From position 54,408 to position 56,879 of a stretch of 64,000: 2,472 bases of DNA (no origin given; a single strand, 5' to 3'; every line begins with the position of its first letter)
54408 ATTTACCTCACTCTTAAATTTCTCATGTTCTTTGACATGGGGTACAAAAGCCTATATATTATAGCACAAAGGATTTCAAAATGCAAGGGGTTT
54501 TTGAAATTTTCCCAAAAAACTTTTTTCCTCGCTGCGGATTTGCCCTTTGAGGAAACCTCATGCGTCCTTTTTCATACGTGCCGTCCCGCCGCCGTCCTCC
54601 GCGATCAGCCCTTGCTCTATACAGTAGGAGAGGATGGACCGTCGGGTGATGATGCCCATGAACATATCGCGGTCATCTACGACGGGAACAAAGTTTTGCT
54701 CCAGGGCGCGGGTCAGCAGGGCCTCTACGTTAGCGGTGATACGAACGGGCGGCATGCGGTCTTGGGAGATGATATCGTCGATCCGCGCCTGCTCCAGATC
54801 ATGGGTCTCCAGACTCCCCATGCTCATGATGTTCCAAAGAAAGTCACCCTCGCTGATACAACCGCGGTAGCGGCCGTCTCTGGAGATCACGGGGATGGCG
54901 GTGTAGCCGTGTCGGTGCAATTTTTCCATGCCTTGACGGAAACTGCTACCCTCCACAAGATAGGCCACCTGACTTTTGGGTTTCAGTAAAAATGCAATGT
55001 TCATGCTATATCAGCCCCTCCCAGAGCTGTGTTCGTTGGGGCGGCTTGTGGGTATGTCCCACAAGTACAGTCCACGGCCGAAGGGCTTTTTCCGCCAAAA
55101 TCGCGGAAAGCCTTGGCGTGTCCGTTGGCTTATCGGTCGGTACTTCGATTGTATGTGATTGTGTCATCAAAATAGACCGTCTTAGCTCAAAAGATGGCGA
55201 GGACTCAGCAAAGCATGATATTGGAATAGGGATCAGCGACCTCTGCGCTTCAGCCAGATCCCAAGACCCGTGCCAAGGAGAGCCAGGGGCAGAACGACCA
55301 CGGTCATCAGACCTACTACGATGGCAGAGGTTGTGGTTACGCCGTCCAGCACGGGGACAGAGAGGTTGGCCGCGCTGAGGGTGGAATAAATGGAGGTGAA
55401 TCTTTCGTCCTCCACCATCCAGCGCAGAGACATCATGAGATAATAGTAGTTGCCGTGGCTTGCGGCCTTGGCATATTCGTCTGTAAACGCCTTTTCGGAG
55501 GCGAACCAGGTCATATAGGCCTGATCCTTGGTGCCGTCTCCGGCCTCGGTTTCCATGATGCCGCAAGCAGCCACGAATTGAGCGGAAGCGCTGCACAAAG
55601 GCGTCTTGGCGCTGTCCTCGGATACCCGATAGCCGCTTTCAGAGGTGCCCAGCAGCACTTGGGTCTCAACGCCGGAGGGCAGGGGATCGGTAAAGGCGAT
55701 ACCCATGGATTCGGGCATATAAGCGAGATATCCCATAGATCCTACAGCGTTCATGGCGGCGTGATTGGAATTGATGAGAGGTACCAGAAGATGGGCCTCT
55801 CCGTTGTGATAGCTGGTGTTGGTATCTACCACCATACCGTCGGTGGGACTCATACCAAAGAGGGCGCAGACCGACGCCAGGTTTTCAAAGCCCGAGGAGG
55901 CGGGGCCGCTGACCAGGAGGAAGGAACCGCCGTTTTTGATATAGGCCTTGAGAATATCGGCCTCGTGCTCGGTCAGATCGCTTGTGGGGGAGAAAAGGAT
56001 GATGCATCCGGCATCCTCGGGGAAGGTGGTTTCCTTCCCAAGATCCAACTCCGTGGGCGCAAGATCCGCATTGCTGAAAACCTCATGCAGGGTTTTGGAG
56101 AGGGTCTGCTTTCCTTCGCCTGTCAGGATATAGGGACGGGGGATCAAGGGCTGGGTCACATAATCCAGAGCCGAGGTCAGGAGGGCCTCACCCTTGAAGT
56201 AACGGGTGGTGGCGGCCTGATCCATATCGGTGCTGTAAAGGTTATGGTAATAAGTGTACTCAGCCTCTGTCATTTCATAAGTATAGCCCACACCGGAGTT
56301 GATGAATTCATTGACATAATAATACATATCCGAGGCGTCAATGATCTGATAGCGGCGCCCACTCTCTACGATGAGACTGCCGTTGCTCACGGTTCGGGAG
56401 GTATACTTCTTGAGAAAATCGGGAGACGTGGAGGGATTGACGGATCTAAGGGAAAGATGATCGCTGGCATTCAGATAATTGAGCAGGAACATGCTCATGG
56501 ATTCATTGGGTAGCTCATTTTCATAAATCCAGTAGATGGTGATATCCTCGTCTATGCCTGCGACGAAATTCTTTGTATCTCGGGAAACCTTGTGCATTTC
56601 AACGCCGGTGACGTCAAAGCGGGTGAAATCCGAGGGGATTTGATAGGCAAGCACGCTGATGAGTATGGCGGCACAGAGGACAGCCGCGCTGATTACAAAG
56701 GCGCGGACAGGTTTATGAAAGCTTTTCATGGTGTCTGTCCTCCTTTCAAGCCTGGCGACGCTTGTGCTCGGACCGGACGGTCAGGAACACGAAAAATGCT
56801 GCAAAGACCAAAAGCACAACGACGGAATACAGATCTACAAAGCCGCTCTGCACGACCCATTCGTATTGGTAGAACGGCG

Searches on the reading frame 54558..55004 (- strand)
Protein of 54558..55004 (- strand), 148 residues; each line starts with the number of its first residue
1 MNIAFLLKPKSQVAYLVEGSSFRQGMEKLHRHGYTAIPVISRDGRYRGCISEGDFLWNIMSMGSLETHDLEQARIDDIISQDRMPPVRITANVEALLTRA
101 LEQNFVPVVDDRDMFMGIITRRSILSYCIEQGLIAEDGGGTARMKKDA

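Call 11: search_protein_families(library=pfam, proteins=[window:54558-55004:-])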
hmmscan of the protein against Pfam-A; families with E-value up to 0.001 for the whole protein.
window:54558-55004:- (148 aa): 1 family
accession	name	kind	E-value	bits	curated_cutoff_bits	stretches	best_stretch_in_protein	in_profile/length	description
PF00571.33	CBS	-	3.6e-13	50.1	24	2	11-58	7-54/57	CBS domain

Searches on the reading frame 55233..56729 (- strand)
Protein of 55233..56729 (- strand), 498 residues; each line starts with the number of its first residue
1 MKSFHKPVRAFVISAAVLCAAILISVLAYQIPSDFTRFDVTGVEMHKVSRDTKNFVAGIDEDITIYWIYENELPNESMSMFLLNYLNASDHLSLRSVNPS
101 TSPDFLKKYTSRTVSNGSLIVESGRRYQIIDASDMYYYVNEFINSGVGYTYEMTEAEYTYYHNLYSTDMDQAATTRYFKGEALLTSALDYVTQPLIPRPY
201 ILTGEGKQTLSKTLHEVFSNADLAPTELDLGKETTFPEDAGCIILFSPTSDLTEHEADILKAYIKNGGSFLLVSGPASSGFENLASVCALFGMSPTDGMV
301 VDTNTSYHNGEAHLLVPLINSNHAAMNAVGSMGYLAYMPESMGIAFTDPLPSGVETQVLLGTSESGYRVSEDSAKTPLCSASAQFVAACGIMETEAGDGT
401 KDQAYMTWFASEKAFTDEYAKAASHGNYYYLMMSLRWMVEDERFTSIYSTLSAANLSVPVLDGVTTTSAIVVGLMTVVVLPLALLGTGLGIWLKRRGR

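Call 11: search_protein_families(library=pfam, proteins=[window:55233-56729:-])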
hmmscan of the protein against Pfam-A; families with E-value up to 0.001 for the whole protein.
window:55233-56729:- (498 aa): 2 families
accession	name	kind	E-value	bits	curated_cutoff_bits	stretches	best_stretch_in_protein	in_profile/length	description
PF09822.16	ABC_transp_aux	-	8.3e-07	29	34.7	1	226-302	32-121/288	ABC-type uncharacterized transport system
PF23357.1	DUF7088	-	9.2e-05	23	27.8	1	46-113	5-79/105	Domain of unknown function (DUF7088)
